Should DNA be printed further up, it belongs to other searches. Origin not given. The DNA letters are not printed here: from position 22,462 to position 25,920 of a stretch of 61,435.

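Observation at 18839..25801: Operon of three tandem sigma-70 paralogs carrying long multi-HTH C-terminal extensions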

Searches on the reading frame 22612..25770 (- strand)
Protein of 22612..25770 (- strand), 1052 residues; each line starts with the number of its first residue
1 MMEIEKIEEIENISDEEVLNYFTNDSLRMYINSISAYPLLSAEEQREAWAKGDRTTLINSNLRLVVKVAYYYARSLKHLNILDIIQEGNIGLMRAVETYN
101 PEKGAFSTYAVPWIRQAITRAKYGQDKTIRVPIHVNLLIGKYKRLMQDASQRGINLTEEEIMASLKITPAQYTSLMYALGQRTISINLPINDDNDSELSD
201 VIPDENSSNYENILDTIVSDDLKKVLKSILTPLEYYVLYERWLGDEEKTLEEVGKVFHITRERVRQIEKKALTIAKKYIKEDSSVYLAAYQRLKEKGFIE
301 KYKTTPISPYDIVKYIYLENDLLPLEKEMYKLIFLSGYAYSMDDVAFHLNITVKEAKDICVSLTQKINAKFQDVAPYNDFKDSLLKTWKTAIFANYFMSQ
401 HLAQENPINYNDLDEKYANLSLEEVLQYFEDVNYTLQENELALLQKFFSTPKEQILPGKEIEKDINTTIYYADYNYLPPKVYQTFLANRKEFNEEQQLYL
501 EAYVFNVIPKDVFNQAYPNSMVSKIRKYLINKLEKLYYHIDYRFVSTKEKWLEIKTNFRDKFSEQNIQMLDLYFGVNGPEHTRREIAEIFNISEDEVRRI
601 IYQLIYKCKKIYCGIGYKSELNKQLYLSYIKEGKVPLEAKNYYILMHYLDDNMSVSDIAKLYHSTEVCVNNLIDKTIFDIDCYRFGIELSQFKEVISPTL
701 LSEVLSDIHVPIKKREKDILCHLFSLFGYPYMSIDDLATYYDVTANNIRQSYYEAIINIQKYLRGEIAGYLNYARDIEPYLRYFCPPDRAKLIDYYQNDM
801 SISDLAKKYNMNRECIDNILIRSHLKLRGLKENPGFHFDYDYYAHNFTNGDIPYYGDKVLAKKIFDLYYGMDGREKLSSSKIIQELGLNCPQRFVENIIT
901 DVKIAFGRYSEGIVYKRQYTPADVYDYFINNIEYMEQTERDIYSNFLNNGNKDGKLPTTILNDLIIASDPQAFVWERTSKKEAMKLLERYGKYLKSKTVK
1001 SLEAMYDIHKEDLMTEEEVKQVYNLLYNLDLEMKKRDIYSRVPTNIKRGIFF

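Call 3: search_protein_families(library=pfam, proteins=[window:22612-25770:-], max_evalue=1)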
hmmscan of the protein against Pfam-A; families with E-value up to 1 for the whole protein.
window:22612-25770:- (1052 aa): 16 families
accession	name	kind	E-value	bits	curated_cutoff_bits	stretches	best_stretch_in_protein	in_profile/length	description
PF04545.22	Sigma70_r4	-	2.5e-23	81.8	24.1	2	230-272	5-45/50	Sigma-70, region 4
PF04542.20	Sigma70_r2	-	1.9e-17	63.2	24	1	57-122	1-65/71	Sigma-70 region 2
PF04539.22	Sigma70_r3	-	2e-10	41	25.3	1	139-209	3-73/78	Sigma-70 region 3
PF13518.12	HTH_28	-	3.2e-10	40.3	25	2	789-819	2-32/52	Helix-turn-helix domain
PF00140.25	Sigma70_r1_2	-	2.8e-06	27.6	22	1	25-47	1-23/34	Sigma-70 factor, region 1.2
PF13384.12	HTH_23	-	0.00025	21.2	24.6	0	788-819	6-37/50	Homeodomain-like domain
PF13542.12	HTH_Tnp_ISL3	-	0.0004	20.2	27.4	1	581-603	27-49/51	Helix-turn-helix domain of transposase family ISL3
PF21120.3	MCM_WH_arc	-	0.011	16.2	26.1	0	800-830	25-53/63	Archaeal MCM, winged-helix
PF08281.18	Sigma70_r4_2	-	0.011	15.9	25.7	0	581-603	27-49/54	Sigma-70, region 4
PF08280.17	HTH_Mga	-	0.021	15.3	23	0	715-750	6-38/59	M protein trans-acting positive regulator (MGA) HTH domain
PF24964.1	DUF7769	-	0.028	14.5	27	0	581-600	25-44/55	Domain of unknown function (DUF7769)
PF21476.4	PF0610-like_N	-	0.046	14.4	33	0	580-601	14-35/50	PF0610-like, N-terminal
PF04297.20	UPF0122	-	0.17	12.6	22.7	1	794-827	28-61/101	Putative helix-turn-helix protein, YlxM / p13 like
PF12728.13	HTH_17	-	0.4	11.4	27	0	584-602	5-23/51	Helix-turn-helix domain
PF01399.33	PCI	-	0.45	11.2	22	0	585-608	44-67/84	PCI domain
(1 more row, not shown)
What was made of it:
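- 22612..25770 (-): S1: a 1052-aa giant SigA-type sigma factor, made of a sigma core plus a C-terminal array of sigma-4-like modules. Pfam r1_2, r2, r3 and r4 are above cut-off (call 3).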

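Call 4: search_protein_families(library=ncbifam, proteins=[window:22612-25770:-], max_evalue=1)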
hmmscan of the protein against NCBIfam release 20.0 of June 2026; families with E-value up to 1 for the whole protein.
window:22612-25770:- (1052 aa): 53 families (the best 25 are shown)
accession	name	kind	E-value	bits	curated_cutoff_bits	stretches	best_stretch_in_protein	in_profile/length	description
TIGR02997.1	Sig70-cyanoRpoD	subfamily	1.4e-61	208.4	384.5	2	50-273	70-295/298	RNA polymerase sigma factor, RpoD/SigA family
TIGR02394.1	rpoS_proteo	equivalog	1.2e-58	198.9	378.7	2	22-281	10-276/285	RNA polymerase sigma factor RpoS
TIGR02393.1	RpoD_Cterm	equivalog_domain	1.3e-58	198.4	354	2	55-278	3-227/238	RNA polymerase sigma factor RpoD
NF006666.0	PRK09210.1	equivalog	3.4e-58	197.7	572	1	20-273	94-354/370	RNA polymerase sigma factor RpoD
NF004207.0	PRK05657.1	equivalog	5.9e-56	190.2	394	1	15-281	46-319/329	RNA polymerase sigma factor RpoS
NF004208.0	PRK05658.1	equivalog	9.7e-55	186.7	555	1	47-273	387-614/631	RNA polymerase sigma factor RpoD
NF041931.2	MzaA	equivalog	1.3e-53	183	800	2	53-275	476-701/726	MZA anti-phage system associated sigma-70 family RNA polymerase sigma factor MzaA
NF005643.0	PRK07406.1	equivalog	5.9e-53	180.3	500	1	54-273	162-381/397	RNA polymerase sigma factor RpoD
NF005642.0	PRK07405.1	subfamily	3.2e-49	167.9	524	1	40-288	68-317/318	RNA polymerase sigma factor SigD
NF004615.0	PRK05949.1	subfamily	1.2e-48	165.8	530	1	46-277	83-316/327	RNA polymerase sigma factor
NF004561.0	PRK05901.1-3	equivalog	9.8e-48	163.5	582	1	54-273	301-521/537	RNA polymerase sigma factor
NF005920.0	PRK07921.1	subfamily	4.5e-46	157.4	464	1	53-273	91-312/328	RNA polymerase sigma factor SigB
NF005785.0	PRK07598.1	equivalog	1.6e-45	155.7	554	1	51-273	172-396/415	RNA polymerase sigma factor SigC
NF004562.0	PRK05901.1-4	equivalog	1.2e-44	152.8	779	1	55-293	319-555/571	RNA polymerase sigma factor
NF004560.0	PRK05901.1-1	equivalog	2.5e-42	145.6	711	1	55-273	281-500/516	RNA polymerase sigma factor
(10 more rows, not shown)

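Call 11: find_homologous_proteins(query=window:22615-25770:-, max_evalue=0.001)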
Query window:22615-25770:- (1052 aa): 8000 proteins with E <= 0.001 among 8000 candidates; the best 120 are listed.
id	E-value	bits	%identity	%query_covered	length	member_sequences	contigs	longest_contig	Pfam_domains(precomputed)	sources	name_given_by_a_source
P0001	0.0e+0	2043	87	100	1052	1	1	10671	PF13518.13,PF04545.23,PF04542.21,PF04539.23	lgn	-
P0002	0.0e+0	1919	97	83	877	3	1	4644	PF13518.13,PF04545.23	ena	-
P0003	4.9e-179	616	38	65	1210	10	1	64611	PF04545.23,PF04542.21,PF04539.23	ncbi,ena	-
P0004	2.3e-155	537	36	64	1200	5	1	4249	PF04545.23,PF00140.26,PF04542.21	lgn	-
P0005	1.7e-150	521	33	65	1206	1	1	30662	PF16509.12,PF04545.23,PF04542.21,PF08281.19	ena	-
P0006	7.7e-147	509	33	65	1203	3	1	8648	PF04545.23,PF00140.26,PF04542.21,PF08281.19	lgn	-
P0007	2.7e-146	507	36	64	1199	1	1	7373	PF04545.23,PF04542.21,PF08281.19,PF04539.23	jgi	-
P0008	9.7e-145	502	32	65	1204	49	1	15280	PF04545.23,PF04542.21,PF08281.19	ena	-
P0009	5.5e-143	496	32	65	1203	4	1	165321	PF16509.12,PF04545.23,PF04542.21,PF08281.19,PF04539.23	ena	-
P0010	1.5e-136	475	33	71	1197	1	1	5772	PF04545.23,PF04542.21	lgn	-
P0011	2.4e-61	226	34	50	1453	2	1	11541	PF13518.13,PF01381.29,PF04545.23,PF04542.21,PF08281.19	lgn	-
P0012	1.6e-60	223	34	50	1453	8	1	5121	PF13518.13,PF01381.29,PF04545.23,PF04542.21,PF08281.19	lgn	-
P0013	7.1e-42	162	40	27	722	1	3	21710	PF04545.23,PF00140.26,PF04542.21,PF04539.23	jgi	-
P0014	1.0e-39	154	45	23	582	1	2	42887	PF04545.23,PF00140.26,PF04542.21,PF04539.23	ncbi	ncbi:MAG: RNA polymerase sigma factor RpoD [Candidatus Krumholzibacteriales bacterium]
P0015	1.1e-39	154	45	23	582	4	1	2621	PF04545.23,PF00140.26,PF04542.21,PF04539.23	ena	-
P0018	6.1e-39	152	46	21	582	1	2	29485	PF04545.23,PF00140.26,PF03979.20,PF04542.21,PF04539.23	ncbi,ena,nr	ncbi:MAG TPA: RNA polymerase sigma factor RpoD [Candidatus Krumholzibacteriaceae bacterium]|nr:RNA p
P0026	1.0e-37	148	46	21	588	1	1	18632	PF04545.23,PF00140.26,PF03979.20,PF04542.21,PF04539.23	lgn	-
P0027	1.3e-37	148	45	21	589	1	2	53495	PF04545.23,PF00140.26,PF03979.20,PF04542.21,PF04539.23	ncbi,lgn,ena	-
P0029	1.6e-37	147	46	21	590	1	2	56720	PF04545.23,PF00140.26,PF03979.20,PF04542.21,PF04539.23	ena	-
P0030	1.6e-37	147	46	21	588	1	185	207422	PF04545.23,PF00140.26,PF03979.20,PF04542.21,PF04539.23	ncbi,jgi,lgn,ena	-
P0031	1.6e-37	147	46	21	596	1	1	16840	PF04545.23,PF00140.26,PF03979.20,PF04542.21,PF04539.23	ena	-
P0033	1.9e-37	147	45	21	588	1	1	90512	PF04545.23,PF00140.26,PF03979.20,PF04542.21,PF04539.23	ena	-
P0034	1.9e-37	147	45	21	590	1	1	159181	PF04545.23,PF00140.26,PF03979.20,PF04542.21,PF04539.23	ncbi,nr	ncbi:RNA polymerase sigma factor RpoD [Desulfovibrio sp. OttesenSCG-928-C06]|nr:RNA polymerase sigma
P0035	2.4e-37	147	46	21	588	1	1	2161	PF04545.23,PF00140.26,PF03979.20,PF04542.21,PF04539.23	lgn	-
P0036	2.4e-37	147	45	21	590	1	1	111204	PF04545.23,PF00140.26,PF03979.20,PF04542.21,PF04539.23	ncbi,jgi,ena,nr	ncbi:MAG: RNA polymerase sigma factor RpoD [Desulfovibrio sp.]|jgi:RNA polymerase primary sigma fact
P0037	2.7e-37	146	46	21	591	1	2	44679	PF04545.23,PF00140.26,PF03979.20,PF04542.21,PF04539.23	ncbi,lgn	-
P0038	2.8e-37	146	41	23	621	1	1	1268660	PF04546.20,PF04545.23,PF00140.26,PF03979.20,PF04542.21,PF04539.23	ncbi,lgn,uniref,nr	ncbi:RNA polymerase sigma factor RpoD [Candidatus Neoehrlichia procyonis]|uniref:RNA polymerase sigm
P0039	2.9e-37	146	45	21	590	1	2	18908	PF04545.23,PF00140.26,PF03979.20,PF04542.21,PF04539.23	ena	-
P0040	3.7e-37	146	45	21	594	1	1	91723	PF04545.23,PF00140.26,PF03979.20,PF04542.21,PF04539.23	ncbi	-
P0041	3.8e-37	146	45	21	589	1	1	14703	PF04546.20,PF04545.23,PF00140.26,PF03979.20,PF04542.21,PF04539.23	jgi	-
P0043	4.4e-37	146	43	21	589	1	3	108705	PF04545.23,PF00140.26,PF03979.20,PF04542.21,PF04539.23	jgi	jgi:RNA polymerase primary sigma factor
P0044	4.4e-37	146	45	21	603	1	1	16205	PF04545.23,PF00140.26,PF03979.20,PF04542.21,PF04539.23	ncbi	-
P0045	4.6e-37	146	43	21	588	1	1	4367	PF04545.23,PF00140.26,PF03979.20,PF04542.21,PF04539.23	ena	-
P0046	5.0e-37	146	44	22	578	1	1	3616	PF04545.23,PF00140.26,PF03979.20,PF04542.21,PF04539.23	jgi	-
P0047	5.8e-37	145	44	21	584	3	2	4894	PF04545.23,PF00140.26,PF03979.20,PF04542.21,PF04539.23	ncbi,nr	ncbi:MAG: RNA polymerase sigma factor RpoD [Proteobacteria bacterium]|nr:RNA polymerase sigma factor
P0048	6.4e-37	145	43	23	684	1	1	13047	PF04546.20,PF04545.23,PF00140.26,PF03979.20,PF04542.21,PF04539.23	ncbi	-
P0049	6.4e-37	145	43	21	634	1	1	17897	PF04546.20,PF04545.23,PF00140.26,PF03979.20,PF04542.21,PF04539.23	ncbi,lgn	-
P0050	6.6e-37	145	45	21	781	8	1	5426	PF04545.23,PF00140.26,PF03979.20,PF04542.21,PF04539.23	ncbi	-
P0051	7.0e-37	145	46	21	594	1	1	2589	PF04545.23,PF00140.26,PF03979.20,PF04542.21,PF04539.23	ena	-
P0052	7.0e-37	145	46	21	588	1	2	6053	PF04545.23,PF00140.26,PF03979.20,PF04542.21,PF04539.23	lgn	-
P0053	7.2e-37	145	45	21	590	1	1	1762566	PF04545.23,PF00140.26,PF03979.20,PF04542.21,PF04539.23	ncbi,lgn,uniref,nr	ncbi:RNA polymerase primary sigma factor [Desulfobaculum xiamenense]|uniref:RNA polymerase sigma fac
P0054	7.5e-37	145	42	23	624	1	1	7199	PF04545.23,PF00140.26,PF03979.20,PF04542.21,PF04539.23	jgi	-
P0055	7.7e-37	145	43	21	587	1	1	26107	PF04545.23,PF00140.26,PF03979.20,PF04542.21,PF04539.23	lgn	-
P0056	8.2e-37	145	44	21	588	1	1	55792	PF04545.23,PF00140.26,PF03979.20,PF04542.21,PF04539.23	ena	-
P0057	8.3e-37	145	44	21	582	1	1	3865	PF04545.23,PF00140.26,PF03979.20,PF04542.21,PF04539.23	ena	-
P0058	8.7e-37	145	45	21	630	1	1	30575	PF04545.23,PF00140.26,PF03979.20,PF04542.21,PF04539.23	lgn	-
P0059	9.3e-37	145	45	21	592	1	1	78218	PF04545.23,PF00140.26,PF03979.20,PF04542.21,PF04539.23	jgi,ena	-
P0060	1.0e-36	145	42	21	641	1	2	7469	PF04546.20,PF04545.23,PF00140.26,PF03979.20,PF04542.21,PF04539.23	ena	-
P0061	1.1e-36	144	42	21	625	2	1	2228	PF04545.23,PF00140.26,PF03979.20,PF04542.21,PF04539.23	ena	-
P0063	1.1e-36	144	45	21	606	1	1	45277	PF04546.20,PF04545.23,PF00140.26,PF03979.20,PF04542.21,PF04539.23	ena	-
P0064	1.3e-36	144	43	20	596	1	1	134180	PF04546.20,PF04545.23,PF00140.26,PF03979.20,PF04542.21,PF04539.23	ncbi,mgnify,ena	mgnify:CR=1 FL=1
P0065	1.3e-36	144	-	-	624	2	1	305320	PF04545.23,PF00140.26,PF03979.20,PF04542.21,PF04539.23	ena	-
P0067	1.3e-36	144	-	-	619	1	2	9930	PF04545.23,PF00140.26,PF03979.20,PF04542.21,PF04539.23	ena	-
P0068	1.3e-36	144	45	21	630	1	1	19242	PF04545.23,PF00140.26,PF03979.20,PF04542.21,PF04539.23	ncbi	-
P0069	1.4e-36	144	46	21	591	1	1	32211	PF04545.23,PF00140.26,PF03979.20,PF04542.21,PF04539.23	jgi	jgi:RNA polymerase primary sigma factor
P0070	1.4e-36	144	43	21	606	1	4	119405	PF04545.23,PF00140.26,PF03979.20,PF04542.21,PF04539.23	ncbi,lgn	-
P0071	1.4e-36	144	44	21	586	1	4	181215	PF04545.23,PF00140.26,PF03979.20,PF04542.21,PF04539.23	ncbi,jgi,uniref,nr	ncbi:MAG: RNA polymerase sigma factor RpoD [Humidesulfovibrio sp.]|uniref:RNA polymerase sigma facto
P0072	1.4e-36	144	45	21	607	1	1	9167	PF04546.20,PF04545.23,PF00140.26,PF03979.20,PF04542.21,PF04539.23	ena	-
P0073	1.5e-36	144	44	21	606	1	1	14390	PF04545.23,PF00140.26,PF03979.20,PF04542.21,PF04539.23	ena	-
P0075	1.5e-36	144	43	22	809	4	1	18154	PF04546.20,PF04545.23,PF00140.26,PF03979.20,PF04542.21,PF04539.23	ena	-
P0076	1.5e-36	144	43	21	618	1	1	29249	PF04546.20,PF04545.23,PF00140.26,PF03979.20,PF04542.21,PF04539.23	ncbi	-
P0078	1.6e-36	144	41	23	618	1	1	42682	PF04546.20,PF04545.23,PF00140.26,PF03979.20,PF04542.21,PF04539.23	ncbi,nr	ncbi:MAG: RNA polymerase sigma factor RpoD [Xanthomonadales bacterium]|nr:RNA polymerase sigma facto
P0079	1.6e-36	144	45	21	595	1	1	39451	PF04545.23,PF00140.26,PF03979.20,PF04542.21,PF04539.23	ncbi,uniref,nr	ncbi:RNA polymerase sigma factor RpoD [uncultured Mailhella sp.]|uniref:RNA polymerase sigma factor 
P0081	1.7e-36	144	44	21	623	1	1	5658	PF04545.23,PF00140.26,PF03979.20,PF04542.21,PF04539.23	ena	-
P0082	1.7e-36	144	43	21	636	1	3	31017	PF04546.20,PF04545.23,PF00140.26,PF03979.20,PF04542.21,PF04539.23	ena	-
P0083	1.8e-36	144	43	21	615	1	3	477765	PF04546.20,PF04545.23,PF00140.26,PF03979.20,PF04542.21,PF04539.23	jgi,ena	-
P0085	1.8e-36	144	46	21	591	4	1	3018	PF04545.23,PF00140.26,PF03979.20,PF04542.21,PF04539.23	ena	-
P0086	1.8e-36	144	42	21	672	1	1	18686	PF04546.20,PF04545.23,PF00140.26,PF03979.20,PF04542.21,PF04539.23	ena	-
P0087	1.9e-36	144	41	22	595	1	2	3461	PF04546.20,PF04545.23,PF00140.26,PF03979.20,PF04542.21,PF04539.23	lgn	-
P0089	2.0e-36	144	45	21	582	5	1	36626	PF04545.23,PF00140.26,PF03979.20,PF04542.21,PF04539.23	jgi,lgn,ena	-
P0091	2.2e-36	143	43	21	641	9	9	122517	PF04546.20,PF04545.23,PF00140.26,PF03979.20,PF04542.21,PF04539.23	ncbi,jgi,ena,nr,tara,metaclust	ncbi:MAG: RNA polymerase sigma factor RpoD [Gammaproteobacteria bacterium]|nr:RNA polymerase sigma f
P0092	2.2e-36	143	46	21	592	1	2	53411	PF04545.23,PF00140.26,PF03979.20,PF04542.21,PF04539.23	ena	-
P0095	2.3e-36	143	40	23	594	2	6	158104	PF04546.20,PF04545.23,PF00140.26,PF03979.20,PF04542.21,PF04539.23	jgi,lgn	-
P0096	2.3e-36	143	44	22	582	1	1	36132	PF04545.23,PF00140.26,PF03979.20,PF04542.21,PF04539.23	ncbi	ncbi:MAG TPA: RNA polymerase sigma factor RpoD [Thermoanaerobaculia bacterium]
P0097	2.3e-36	143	42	22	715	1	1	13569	PF04545.23,PF00140.26,PF03979.20,PF04542.21,PF04539.23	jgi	jgi:RNA polymerase primary sigma factor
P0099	2.4e-36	143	44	21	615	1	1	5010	PF04546.20,PF04545.23,PF00140.26,PF03979.20,PF04542.21,PF04539.23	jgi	jgi:RNA polymerase primary sigma factor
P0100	2.4e-36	143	44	21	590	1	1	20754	PF04545.23,PF00140.26,PF03979.20,PF04542.21,PF04539.23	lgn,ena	-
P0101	2.4e-36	143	44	21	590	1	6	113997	PF04545.23,PF00140.26,PF03979.20,PF04542.21,PF04539.23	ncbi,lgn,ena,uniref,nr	ncbi:RNA polymerase sigma factor RpoD [Halodesulfovibrio sp.]|uniref:RNA polymerase sigma factor Rpo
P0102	2.5e-36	143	44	21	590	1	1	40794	PF04545.23,PF00140.26,PF03979.20,PF04542.21,PF04539.23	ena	-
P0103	2.6e-36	143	44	21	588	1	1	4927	PF04545.23,PF00140.26,PF03979.20,PF04542.21,PF04539.23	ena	-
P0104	2.6e-36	143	43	21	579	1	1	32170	PF04545.23,PF00140.26,PF03979.20,PF04542.21,PF04539.23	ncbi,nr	ncbi:MAG: RNA polymerase sigma factor RpoD [Spirochaetia bacterium]|nr:RNA polymerase sigma factor R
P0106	2.8e-36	143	41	23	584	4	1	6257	PF04545.23,PF00140.26,PF03979.20,PF04542.21,PF04539.23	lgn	-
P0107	2.9e-36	143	36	26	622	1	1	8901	PF04545.23,PF00140.26,PF03979.20,PF04542.21,PF04539.23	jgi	jgi:RNA polymerase primary sigma factor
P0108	3.0e-36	143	43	21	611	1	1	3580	PF04546.20,PF04545.23,PF00140.26,PF03979.20,PF04542.21,PF04539.23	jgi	-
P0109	3.0e-36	143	43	21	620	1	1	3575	PF04546.20,PF04545.23,PF00140.26,PF03979.20,PF04542.21,PF04539.23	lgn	-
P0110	3.0e-36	143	43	21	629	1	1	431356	PF04546.20,PF04545.23,PF00140.26,PF03979.20,PF04542.21,PF04539.23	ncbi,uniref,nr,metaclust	ncbi:RNA polymerase sigma factor RpoD [Chrysiogenes arsenatis]|uniref:RNA polymerase sigma factor Rp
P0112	3.1e-36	143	44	21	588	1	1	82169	PF04545.23,PF00140.26,PF03979.20,PF04542.21,PF04539.23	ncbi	-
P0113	3.1e-36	143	44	21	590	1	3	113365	PF04545.23,PF00140.26,PF03979.20,PF04542.21,PF04539.23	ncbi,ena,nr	ncbi:MAG: RNA polymerase sigma factor RpoD [Desulfovibrionales bacterium]|nr:RNA polymerase sigma fa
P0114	3.1e-36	143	43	22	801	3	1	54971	PF04545.23,PF00140.26,PF03979.20,PF04542.21,PF04539.23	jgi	-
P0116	3.1e-36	143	45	21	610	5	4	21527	PF04546.20,PF04545.23,PF00140.26,PF03979.20,PF04542.21,PF04539.23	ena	-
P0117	3.1e-36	143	44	21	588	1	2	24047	PF04545.23,PF00140.26,PF03979.20,PF04542.21,PF04539.23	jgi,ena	-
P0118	3.2e-36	143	43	21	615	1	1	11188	PF04546.20,PF04545.23,PF00140.26,PF03979.20,PF04542.21,PF04539.23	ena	-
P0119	3.2e-36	143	45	21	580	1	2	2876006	PF04545.23,PF00140.26,PF03979.20,PF04542.21,PF04539.23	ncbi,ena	-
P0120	3.4e-36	143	42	21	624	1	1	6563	PF04546.20,PF04545.23,PF00140.26,PF03979.20,PF04542.21,PF04539.23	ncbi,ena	-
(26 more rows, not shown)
